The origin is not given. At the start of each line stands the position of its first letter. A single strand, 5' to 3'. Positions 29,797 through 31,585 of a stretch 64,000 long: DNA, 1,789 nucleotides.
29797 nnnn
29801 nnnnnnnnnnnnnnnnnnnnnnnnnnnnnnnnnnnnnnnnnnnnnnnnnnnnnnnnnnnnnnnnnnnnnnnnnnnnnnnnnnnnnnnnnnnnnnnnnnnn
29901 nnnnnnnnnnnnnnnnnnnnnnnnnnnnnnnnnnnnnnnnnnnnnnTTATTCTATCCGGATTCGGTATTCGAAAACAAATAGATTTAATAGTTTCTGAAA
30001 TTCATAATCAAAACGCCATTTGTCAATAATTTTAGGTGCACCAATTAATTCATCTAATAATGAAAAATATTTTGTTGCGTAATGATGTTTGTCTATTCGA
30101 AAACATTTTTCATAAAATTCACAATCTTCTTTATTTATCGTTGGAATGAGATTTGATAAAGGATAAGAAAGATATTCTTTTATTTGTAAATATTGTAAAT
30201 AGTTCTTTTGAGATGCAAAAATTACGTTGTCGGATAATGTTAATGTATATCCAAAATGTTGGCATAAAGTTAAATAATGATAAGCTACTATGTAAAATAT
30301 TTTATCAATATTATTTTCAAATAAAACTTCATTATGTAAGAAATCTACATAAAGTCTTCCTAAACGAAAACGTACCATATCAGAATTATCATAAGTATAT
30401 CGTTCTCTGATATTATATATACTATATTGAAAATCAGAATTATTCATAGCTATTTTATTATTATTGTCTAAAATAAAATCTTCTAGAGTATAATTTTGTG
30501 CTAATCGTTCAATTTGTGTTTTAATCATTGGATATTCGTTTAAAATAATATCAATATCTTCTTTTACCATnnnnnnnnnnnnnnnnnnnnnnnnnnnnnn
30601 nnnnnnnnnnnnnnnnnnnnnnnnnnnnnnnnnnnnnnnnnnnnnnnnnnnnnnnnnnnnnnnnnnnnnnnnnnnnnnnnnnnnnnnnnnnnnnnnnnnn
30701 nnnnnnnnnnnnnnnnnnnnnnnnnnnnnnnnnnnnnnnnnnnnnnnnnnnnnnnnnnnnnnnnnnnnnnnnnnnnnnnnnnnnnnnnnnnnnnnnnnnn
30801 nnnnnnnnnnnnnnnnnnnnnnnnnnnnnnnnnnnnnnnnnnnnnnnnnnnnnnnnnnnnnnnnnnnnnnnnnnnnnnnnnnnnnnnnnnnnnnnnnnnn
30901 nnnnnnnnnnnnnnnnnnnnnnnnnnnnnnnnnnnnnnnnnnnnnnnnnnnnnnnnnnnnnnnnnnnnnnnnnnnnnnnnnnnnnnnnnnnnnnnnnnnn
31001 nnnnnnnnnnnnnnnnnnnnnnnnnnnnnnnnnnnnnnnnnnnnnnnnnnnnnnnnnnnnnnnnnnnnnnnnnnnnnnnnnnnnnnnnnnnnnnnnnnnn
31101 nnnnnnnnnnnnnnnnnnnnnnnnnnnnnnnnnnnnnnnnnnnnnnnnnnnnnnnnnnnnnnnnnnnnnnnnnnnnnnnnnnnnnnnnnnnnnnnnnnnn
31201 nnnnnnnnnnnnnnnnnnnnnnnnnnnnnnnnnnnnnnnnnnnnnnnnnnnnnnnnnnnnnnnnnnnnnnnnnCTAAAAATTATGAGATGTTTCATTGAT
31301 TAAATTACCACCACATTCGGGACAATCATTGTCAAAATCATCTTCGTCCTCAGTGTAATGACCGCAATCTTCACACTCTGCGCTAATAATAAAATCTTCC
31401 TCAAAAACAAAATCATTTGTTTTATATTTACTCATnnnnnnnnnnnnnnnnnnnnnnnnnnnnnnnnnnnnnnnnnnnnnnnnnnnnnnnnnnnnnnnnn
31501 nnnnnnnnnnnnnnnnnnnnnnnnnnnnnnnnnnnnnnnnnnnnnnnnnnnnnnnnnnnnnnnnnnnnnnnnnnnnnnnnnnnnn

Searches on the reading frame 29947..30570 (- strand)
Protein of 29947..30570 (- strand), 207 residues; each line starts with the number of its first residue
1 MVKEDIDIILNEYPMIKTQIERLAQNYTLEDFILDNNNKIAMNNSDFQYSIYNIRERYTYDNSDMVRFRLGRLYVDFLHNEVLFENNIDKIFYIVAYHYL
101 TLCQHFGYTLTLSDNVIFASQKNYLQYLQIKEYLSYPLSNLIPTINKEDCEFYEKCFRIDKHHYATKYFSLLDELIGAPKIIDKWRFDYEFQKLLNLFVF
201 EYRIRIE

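Call 11: search_protein_families(library=pfam, proteins=[window:29947-30570:-], max_evalue=0.01)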
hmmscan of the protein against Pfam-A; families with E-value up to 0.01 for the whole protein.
window:29947-30570:- (207 aa): 0 families

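Call 54: search_protein_families(library=phrogs, proteins=[window:29947-30570:-], max_evalue=0.01)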
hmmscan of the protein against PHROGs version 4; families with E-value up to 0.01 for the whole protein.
window:29947-30570:- (207 aa): 0 families

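Call 82: find_homologous_proteins(query=window:29947-30570:-, max_evalue=0.01)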
Query window:29947-30570:- (207 aa): 3 proteins with E <= 0.01 among 89 candidates.
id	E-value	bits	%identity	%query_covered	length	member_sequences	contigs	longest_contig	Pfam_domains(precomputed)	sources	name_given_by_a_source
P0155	2.3e-132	457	100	100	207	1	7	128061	-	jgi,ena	-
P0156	1.5e-26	112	37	98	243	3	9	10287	-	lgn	-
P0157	7.9e-23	100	35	98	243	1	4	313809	-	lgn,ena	-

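Call 83: find_encoding_contigs(protein=P0155, flank=4000, max_places=10)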
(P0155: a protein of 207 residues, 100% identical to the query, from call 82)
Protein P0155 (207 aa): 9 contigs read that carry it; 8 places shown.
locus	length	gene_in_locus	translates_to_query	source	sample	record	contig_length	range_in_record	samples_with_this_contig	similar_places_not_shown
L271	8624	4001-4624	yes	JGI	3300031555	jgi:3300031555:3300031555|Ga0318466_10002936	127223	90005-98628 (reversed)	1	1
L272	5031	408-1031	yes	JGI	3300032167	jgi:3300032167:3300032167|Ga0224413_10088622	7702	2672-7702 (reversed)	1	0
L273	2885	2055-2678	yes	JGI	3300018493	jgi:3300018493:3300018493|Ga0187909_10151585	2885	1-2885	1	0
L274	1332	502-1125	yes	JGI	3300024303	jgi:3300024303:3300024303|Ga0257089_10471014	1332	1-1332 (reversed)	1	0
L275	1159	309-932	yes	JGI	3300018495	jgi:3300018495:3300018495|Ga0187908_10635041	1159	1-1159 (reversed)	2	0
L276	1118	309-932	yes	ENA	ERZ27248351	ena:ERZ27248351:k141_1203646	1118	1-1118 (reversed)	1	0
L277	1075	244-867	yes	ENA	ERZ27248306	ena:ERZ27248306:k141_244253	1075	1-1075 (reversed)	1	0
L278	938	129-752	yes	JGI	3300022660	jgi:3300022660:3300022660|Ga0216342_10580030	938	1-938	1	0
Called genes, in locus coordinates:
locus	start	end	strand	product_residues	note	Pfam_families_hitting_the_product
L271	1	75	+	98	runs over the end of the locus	-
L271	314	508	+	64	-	-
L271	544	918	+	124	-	-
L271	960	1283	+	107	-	-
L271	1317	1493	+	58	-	-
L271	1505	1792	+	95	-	-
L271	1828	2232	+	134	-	-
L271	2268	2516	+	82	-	-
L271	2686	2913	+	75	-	-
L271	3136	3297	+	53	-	-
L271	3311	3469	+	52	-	-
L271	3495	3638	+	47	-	-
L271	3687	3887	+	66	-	-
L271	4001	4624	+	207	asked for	-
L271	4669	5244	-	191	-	PF04297:UPF0122 (weak)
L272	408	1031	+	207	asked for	-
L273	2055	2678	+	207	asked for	-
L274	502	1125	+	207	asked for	-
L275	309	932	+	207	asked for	-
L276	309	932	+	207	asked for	-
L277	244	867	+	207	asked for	-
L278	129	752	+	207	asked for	-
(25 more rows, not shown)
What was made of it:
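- Tried and rejected: Other contigs with the neighbouring gene stop inside the sigma gene (call 83).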

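Call 84: find_encoding_contigs(protein=P0157, flank=6000, max_places=3)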
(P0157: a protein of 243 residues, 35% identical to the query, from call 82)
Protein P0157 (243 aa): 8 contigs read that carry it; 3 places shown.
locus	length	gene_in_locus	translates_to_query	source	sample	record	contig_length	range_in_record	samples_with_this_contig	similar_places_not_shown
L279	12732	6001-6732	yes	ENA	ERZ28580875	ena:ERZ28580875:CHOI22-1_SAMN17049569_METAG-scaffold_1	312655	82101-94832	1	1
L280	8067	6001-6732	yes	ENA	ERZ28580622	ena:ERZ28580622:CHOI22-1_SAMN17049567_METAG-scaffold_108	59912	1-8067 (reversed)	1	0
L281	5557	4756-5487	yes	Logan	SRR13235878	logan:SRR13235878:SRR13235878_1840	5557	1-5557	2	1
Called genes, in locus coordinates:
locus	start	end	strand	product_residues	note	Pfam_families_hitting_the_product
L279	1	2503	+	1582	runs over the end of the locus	PF00041:fn3 (weak)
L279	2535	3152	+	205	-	PF06941:NT5C, PF24694:LNS2_PITM1-3 (weak)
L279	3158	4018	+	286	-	PF14267:DUF4357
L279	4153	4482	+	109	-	PF13560:HTH_31, PF12844:HTH_19, PF01381:HTH_3, PF13443:HTH_26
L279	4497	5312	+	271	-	PF06114:Peptidase_M78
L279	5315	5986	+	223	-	-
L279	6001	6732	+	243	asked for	-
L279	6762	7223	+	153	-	PF01451:LMWPc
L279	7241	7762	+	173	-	PF02525:Flavodoxin_2, PF03358:FMN_red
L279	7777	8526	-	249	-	PF13566:DUF4130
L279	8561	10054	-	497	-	PF12836:HHH_3 (weak)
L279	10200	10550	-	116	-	PF02302:PTS_IIB, PF25554:PTS_EIIB_BC_N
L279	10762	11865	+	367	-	PF00392:GntR, PF08220:HTH_DeoR (faint), PF14502:HTH_41 (faint), PF00532:Peripla_BP_1, PF13407:Peripla_BP_4, PF13377:Peripla_BP_3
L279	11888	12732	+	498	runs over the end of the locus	PF02610:AraA_N, PF24856:AraA_central, PF11762:Arabinose_Iso_C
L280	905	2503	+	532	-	PF00041:fn3 (weak)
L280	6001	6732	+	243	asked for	-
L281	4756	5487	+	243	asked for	-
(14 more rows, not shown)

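Call 85: find_encoding_contigs(protein=P0156, flank=6000, max_places=3)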
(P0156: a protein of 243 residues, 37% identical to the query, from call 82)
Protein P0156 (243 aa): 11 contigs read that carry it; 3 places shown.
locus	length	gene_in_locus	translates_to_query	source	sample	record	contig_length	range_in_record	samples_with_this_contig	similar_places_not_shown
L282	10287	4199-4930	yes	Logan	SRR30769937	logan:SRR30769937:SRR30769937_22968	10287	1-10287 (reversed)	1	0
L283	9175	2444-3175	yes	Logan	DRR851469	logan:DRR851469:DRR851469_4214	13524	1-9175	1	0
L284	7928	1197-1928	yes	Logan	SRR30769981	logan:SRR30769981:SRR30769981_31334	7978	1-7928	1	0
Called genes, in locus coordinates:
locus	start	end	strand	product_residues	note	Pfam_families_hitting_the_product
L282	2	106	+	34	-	?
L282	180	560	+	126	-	-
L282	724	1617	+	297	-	PF12728:HTH_17 (faint), PF02661:Fic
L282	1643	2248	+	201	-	PF06941:NT5C, PF24694:LNS2_PITM1-3 (weak)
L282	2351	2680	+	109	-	PF13560:HTH_31, PF12844:HTH_19, PF01381:HTH_3, PF13443:HTH_26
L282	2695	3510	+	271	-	PF06114:Peptidase_M78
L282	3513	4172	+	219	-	-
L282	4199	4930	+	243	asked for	-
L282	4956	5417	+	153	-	PF01451:LMWPc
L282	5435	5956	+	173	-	PF02525:Flavodoxin_2, PF03358:FMN_red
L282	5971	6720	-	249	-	PF13566:DUF4130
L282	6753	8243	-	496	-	PF12836:HHH_3 (weak)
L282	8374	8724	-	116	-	PF02302:PTS_IIB, PF25554:PTS_EIIB_BC_N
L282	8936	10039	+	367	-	PF00392:GntR, PF08220:HTH_DeoR (faint), PF14502:HTH_41 (faint), PF00532:Peripla_BP_1, PF13407:Peripla_BP_4, PF13377:Peripla_BP_3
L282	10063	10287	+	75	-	?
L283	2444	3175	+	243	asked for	-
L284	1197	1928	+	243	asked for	-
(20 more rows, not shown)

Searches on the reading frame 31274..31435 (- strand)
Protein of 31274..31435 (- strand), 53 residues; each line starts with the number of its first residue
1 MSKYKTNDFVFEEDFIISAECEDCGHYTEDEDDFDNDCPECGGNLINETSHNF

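Call 54: search_protein_families(library=phrogs, proteins=[window:31274-31435:-], max_evalue=0.01)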
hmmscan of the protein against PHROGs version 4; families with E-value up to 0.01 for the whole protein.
window:31274-31435:- (53 aa): 4 families
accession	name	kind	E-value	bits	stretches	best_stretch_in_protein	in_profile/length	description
phrog_5835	-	unknown function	2.5e-10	41.8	1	5-52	2-51/97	-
phrog_32014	-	unknown function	5.6e-09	37.2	1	5-52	2-51/173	-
phrog_11913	-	unknown function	2.2e-07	32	1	5-44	2-42/86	-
phrog_7051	-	unknown function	0.0099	16.4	0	38-44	14-20/37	-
